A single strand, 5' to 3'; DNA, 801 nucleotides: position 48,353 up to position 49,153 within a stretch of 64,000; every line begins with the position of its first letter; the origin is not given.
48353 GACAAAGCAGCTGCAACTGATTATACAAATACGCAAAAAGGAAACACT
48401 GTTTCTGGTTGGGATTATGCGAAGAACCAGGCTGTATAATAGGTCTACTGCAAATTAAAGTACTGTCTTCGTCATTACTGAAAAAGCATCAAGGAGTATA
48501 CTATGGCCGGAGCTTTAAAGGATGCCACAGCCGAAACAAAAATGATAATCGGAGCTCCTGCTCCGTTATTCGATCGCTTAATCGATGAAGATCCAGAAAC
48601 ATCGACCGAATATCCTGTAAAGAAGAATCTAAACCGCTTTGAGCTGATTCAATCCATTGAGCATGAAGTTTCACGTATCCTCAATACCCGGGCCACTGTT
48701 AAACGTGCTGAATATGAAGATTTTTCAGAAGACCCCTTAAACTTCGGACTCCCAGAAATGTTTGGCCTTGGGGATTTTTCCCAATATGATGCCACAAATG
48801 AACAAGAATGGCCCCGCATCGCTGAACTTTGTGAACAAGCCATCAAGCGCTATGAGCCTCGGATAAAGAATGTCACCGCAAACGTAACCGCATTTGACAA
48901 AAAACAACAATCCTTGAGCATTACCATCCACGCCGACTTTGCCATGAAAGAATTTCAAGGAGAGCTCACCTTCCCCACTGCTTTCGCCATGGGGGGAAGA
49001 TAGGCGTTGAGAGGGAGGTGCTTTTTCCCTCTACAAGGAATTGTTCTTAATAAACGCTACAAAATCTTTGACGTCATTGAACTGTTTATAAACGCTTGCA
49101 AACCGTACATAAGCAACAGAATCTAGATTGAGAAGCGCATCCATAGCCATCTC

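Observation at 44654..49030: Orphan five-gene T6SS module (tssB-tssC-hcp-hcp-tssE) with no baseplate, membrane complex, spike or ClpV genes in 64 kb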

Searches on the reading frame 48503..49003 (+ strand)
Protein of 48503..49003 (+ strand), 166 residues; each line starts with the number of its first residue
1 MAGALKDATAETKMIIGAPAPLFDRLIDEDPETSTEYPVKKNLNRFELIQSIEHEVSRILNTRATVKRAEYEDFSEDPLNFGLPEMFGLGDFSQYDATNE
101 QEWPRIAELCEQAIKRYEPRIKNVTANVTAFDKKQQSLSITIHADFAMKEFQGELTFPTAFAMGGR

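Call 3: search_protein_families(library=pfam, proteins=[window:48503-49003:+], max_evalue=1)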
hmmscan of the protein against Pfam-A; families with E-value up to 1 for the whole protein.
window:48503-49003:+ (166 aa): 2 families
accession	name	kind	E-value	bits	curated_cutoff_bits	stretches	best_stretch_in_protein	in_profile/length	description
PF04965.19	GPW_gp25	-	8.3e-14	51.6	27.2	1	48-148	3-93/96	Baseplate wedge protein gp25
PF14712.11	Snapin_Pallidin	-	0.095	13.6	29.6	1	115-143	9-37/89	Snapin/Pallidin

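Call 4: search_protein_families(library=ncbifam, proteins=[window:48503-49003:+], max_evalue=1)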
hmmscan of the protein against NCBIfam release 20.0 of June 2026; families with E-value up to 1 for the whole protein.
window:48503-49003:+ (166 aa): 2 families
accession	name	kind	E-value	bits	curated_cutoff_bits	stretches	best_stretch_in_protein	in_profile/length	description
TIGR03357.1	VI_zyme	equivalog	2.6e-23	82.1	53.2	1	21-161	3-125/133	type VI secretion system baseplate subunit TssE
NF010727.0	PRK14128.1-2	equivalog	0.0037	17.3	209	1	111-146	74-107/126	anti-adapter protein IraD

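Call 57: find_homologous_proteins(query=window:48503-49003:+, max_evalue=0.00001)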
Query window:48503-49003:+ (166 aa): 60 proteins with E <= 0.00001 among 87 candidates.
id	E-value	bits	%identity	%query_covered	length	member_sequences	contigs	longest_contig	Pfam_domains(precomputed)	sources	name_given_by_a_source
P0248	3.4e-100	350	96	100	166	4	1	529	PF04965.20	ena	-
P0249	6.5e-85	301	84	99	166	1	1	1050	PF04965.20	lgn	-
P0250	4.0e-82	292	81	99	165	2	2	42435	PF04965.20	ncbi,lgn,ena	-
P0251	7.5e-82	291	82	99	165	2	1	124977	PF04965.20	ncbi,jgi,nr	ncbi:MAG: hypothetical protein K0R52_670 [Alphaproteobacteria bacterium]|jgi:type VI secretion syste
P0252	1.5e-81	290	79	99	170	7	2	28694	PF04965.20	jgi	jgi:type VI secretion system protein ImpF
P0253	2.0e-81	290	81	99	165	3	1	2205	PF04965.20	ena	-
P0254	3.8e-81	289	81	100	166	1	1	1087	PF04965.20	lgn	-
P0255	3.8e-81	289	80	100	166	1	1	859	PF04965.20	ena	-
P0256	5.7e-80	285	78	100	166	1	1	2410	PF04965.20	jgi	jgi:type VI secretion system protein ImpF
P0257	7.9e-80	284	80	100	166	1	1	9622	PF04965.20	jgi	-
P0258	1.2e-79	284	78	99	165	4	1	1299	PF04965.20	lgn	-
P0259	6.4e-79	281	78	100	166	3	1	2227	PF04965.20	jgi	jgi:type VI secretion system lysozyme-like protein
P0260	7.3e-79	281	78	99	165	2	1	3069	PF04965.20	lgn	-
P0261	8.3e-79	281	79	99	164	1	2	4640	PF04965.20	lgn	-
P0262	6.2e-78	278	78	100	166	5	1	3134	PF04965.20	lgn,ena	-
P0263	9.8e-78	278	77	99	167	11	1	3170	PF04965.20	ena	-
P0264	3.3e-77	276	77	100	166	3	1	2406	PF04965.20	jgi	-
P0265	4.5e-77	275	76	100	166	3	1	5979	PF04965.20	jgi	jgi:type VI secretion system protein ImpF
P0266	6.2e-77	275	76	100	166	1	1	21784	PF04965.20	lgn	-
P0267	8.9e-77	274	77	100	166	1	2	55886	PF04965.20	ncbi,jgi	jgi:type VI secretion system lysozyme-like protein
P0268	9.1e-77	274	79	100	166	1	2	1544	PF04965.20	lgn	-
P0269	1.6e-76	274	75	100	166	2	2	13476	PF04965.20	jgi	jgi:type VI secretion system protein ImpF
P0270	2.5e-76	273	77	100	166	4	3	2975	PF04965.20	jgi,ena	jgi:type VI secretion system lysozyme-like protein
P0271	5.4e-76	272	77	99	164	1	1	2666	PF04965.20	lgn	-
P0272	5.0e-75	269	76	99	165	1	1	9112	PF04965.20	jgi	-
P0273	4.0e-74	266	75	99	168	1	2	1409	PF04965.20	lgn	-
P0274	1.4e-73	264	78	92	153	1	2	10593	PF04965.20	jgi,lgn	-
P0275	2.5e-73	263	72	100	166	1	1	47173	PF04965.20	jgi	jgi:type VI secretion system lysozyme-like protein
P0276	2.0e-72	260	74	100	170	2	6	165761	PF04965.20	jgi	jgi:type VI secretion system lysozyme-like protein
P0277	3.8e-72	259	72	100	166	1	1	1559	PF04965.20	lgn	-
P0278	1.9e-71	257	71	100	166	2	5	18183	PF04965.20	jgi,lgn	-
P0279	5.0e-71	256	72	100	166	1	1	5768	PF04965.20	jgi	-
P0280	2.1e-70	254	72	100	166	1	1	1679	PF04965.20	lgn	-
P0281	7.8e-70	252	72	99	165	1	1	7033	PF04965.20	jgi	-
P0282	9.9e-68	245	67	98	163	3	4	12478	PF04965.20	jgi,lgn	jgi:type VI secretion system lysozyme-like protein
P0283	1.3e-67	245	69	98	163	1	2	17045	PF04965.20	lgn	-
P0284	1.9e-67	244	67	98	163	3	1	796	PF04965.20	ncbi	-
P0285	9.8e-67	242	70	99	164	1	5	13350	PF04965.20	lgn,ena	-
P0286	1.2e-64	235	69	98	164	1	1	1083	PF04965.20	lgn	-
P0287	8.7e-64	232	67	96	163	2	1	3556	PF04965.20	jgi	jgi:type VI secretion system protein ImpF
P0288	9.7e-64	232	63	100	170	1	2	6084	PF04965.20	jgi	jgi:type VI secretion system protein ImpF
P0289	6.2e-63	229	63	100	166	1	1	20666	PF04965.20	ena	-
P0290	1.7e-60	222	64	100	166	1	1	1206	PF04965.20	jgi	jgi:type VI secretion system lysozyme-like protein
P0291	7.3e-60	219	60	100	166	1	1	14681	PF04965.20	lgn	-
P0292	2.8e-56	208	56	98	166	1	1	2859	PF04965.20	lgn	-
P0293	3.1e-54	201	78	72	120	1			PF04965.20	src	-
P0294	5.5e-53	197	53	96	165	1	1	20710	PF04965.20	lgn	-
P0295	2.0e-49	186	56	95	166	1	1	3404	PF04965.20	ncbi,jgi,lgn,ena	jgi:type VI secretion system protein ImpF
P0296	4.9e-46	175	54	95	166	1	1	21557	PF04965.20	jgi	jgi:type VI secretion system protein ImpF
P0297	2.6e-45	172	66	73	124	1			PF04965.20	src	-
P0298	8.9e-45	170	51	96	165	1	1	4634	PF04965.20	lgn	-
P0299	4.3e-44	168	53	95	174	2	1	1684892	PF04965.20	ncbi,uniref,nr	ncbi:type VI secretion system baseplate subunit TssE [Candidatus Paracaedibacter symbiosus]|uniref:t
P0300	8.1e-43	164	53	93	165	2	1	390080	PF04965.20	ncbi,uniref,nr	ncbi:type VI secretion system baseplate subunit TssE [Candidatus Odyssella thessalonicensis]|uniref:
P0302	4.6e-40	155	51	93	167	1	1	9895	PF04965.20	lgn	-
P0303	8.6e-40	154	48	96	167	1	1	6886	PF04965.20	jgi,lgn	jgi:type VI secretion system protein ImpF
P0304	6.1e-39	152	48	93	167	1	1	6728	PF04965.20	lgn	-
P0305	3.7e-38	149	45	96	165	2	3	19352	PF04965.20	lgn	-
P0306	9.2e-38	148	45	96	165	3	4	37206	PF04965.20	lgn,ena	-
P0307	6.5e-37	145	43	96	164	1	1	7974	PF04965.20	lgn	-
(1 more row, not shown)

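Call 58: find_encoding_contigs(protein=P0251, flank=10000, max_places=1)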
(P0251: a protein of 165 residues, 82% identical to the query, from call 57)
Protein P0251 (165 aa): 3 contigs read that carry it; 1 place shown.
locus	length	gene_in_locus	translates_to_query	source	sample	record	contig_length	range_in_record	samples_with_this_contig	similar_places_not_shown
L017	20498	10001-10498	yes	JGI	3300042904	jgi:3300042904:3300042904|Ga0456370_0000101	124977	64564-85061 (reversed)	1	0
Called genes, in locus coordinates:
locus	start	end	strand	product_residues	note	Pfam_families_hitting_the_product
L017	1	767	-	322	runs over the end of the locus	PF04392:ABC_sub_bind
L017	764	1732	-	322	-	PF04392:ABC_sub_bind, PF13407:Peripla_BP_4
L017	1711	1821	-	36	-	-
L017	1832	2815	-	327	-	PF04392:ABC_sub_bind, PF13407:Peripla_BP_4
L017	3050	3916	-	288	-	PF13302:Acetyltransf_3, PF00583:Acetyltransf_1 (faint)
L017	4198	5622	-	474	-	PF01565:FAD_binding_4, PF09265:Cytokin-bind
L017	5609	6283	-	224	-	-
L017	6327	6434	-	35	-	-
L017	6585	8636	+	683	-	PF12860:PAS_7 (faint), PF00990:GGDEF, PF00563:EAL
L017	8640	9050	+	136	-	PF13622:4HBT_3 (weak), PF03061:4HBT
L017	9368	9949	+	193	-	-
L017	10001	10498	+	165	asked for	PF04965:GPW_gp25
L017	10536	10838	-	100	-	PF03477:ATP-cone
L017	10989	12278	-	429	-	PF00464:SHMT, PF00155:Aminotran_1_2 (weak), PF01041:DegT_DnrJ_EryC1 (weak)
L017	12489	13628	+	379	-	PF02146:SIR2 (weak)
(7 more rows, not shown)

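Call 59: find_encoding_contigs(protein=P0299, flank=10000, max_places=1)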
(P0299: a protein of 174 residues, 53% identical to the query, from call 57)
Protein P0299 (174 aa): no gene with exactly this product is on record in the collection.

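Call 60: find_encoding_contigs(protein=P0300, flank=10000, max_places=1)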
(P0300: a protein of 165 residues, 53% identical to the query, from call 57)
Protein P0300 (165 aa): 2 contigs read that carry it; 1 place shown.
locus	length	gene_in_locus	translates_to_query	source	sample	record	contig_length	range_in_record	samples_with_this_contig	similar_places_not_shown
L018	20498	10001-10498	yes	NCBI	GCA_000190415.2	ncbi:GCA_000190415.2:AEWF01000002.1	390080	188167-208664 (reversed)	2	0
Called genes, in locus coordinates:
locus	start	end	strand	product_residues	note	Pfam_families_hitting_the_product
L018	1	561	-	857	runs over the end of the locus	PF02861:Clp_N, PF23569:NBD_SMAX1, PF00004:AAA, PF17871:AAA_lid_9, PF00004:AAA, PF07724:AAA_2, PF07728:AAA_5, PF10431:ClpB_D2-small, +7 more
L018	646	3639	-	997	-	-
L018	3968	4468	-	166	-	PF13763:DUF4167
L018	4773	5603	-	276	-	PF17827:PrmC_N, PF05175:MTS, PF06325:PrmA, PF13847:Methyltransf_31, PF08241:Methyltransf_11 (weak), PF08242:Methyltransf_12, PF13649:Methyltransf_25, PF01170:UPF0020 (weak), +1 more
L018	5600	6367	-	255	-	PF01513:NAD_kinase, PF20143:NAD_kinase_C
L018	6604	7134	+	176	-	PF05591:T6SS_VipA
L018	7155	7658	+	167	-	PF05943:VipB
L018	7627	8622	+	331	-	PF05943:VipB, PF18945:VipB_2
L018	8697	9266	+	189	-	-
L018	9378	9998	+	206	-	-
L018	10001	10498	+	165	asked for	PF04965:GPW_gp25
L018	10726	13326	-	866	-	PF02861:Clp_N, PF13191:AAA_16, PF23569:NBD_SMAX1, PF00004:AAA, PF17871:AAA_lid_9, PF00004:AAA, PF07724:AAA_2, PF07728:AAA_5, +10 more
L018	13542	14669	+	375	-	PF02119:FlgI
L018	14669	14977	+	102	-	PF10135:Rod-binding (weak)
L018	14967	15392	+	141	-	-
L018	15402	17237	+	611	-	PF22638:FlgK_D1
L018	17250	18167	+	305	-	-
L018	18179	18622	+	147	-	PF02623:FliW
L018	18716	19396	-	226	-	PF02390:Methyltransf_4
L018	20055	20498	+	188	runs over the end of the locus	PF00213:OSCP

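Call 61: search_protein_families(library=ncbifam, proteins=[L018:10726-13326:-, L018:646-3639:-, L018:8697-9266:+, L018:9378-9998:+, L018:10001-10498:+], max_evalue=0.001)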
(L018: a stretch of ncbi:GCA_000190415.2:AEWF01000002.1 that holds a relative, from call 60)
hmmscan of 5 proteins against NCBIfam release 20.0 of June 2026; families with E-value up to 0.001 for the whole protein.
L018:10726-13326:- (866 aa): 23 families
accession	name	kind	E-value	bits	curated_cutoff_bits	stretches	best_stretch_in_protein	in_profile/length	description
TIGR03345.1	VI_ClpV1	equivalog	0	1048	884.95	1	12-855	1-838/852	type VI secretion system ATPase TssH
TIGR03346.1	chaperone_ClpB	equivalog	9.6e-208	692.5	1232.1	1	16-860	5-838/853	ATP-dependent chaperone ClpB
TIGR02639.1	ClpA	equivalog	1.3e-175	585.7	993.15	2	16-457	5-435/734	ATP-dependent Clp protease ATP-binding subunit ClpA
NF008118.0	PRK10865.1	equivalog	1.1e-166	556.3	1417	1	176-857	150-838/857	ATP-dependent chaperone ClpB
NF033606.1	heat_AAA_ClpK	exception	1.1e-149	500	1900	2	177-490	260-565/949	heat shock survival AAA family ATPase ClpK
NF033607.0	disagg_AAA_ClpG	exception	2.2e-145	485.9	1900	2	186-494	243-548/932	AAA family protein disaggregase ClpG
NF008263.0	PRK11034.1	equivalog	4.6e-129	431.5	1350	2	171-431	156-413/758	ATP-dependent Clp protease ATP-binding subunit ClpA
TIGR00763.1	lon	equivalog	4.3e-10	38.7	608.05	1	368-695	123-433/795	endopeptidase La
NF003229.0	PRK04195.1-5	equivalog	1.1e-07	31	280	1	581-660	18-91/413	replication factor C large subunit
NF047784.1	MadB_ATPase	equivalog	7.9e-07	28.5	475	0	613-646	36-66/298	MadB family AAA-type ATPase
TIGR03922.1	T7SS_EccA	equivalog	1.3e-06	27.3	466.65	0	613-638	315-340/557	type VII secretion AAA-ATPase EccA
TIGR03499.1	FlhF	equivalog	1.6e-06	28.3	174.15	0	491-631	89-219/286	flagellar biosynthesis GTPase FlhF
NF006616.1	PRK09183.1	subfamily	7.9e-06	25.3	300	0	223-293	98-164/253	IS21-like element helper ATPase IstB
NF008053.0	PRK10787.1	equivalog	2e-05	22.9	891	1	573-697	312-431/784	endopeptidase La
TIGR03420.1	DnaA_homol_Hda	equivalog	2.5e-05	23.9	194.8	0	610-658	38-85/226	DnaA regulatory inactivator Hda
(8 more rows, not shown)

L018:646-3639:- (997 aa): 0 families

L018:8697-9266:+ (189 aa): 0 families

L018:9378-9998:+ (206 aa): 0 families

L018:10001-10498:+ (165 aa): 1 family
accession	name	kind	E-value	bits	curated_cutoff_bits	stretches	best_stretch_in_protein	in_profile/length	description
TIGR03357.1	VI_zyme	equivalog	3.8e-22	78.3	53.2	1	23-164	3-126/133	type VI secretion system baseplate subunit TssE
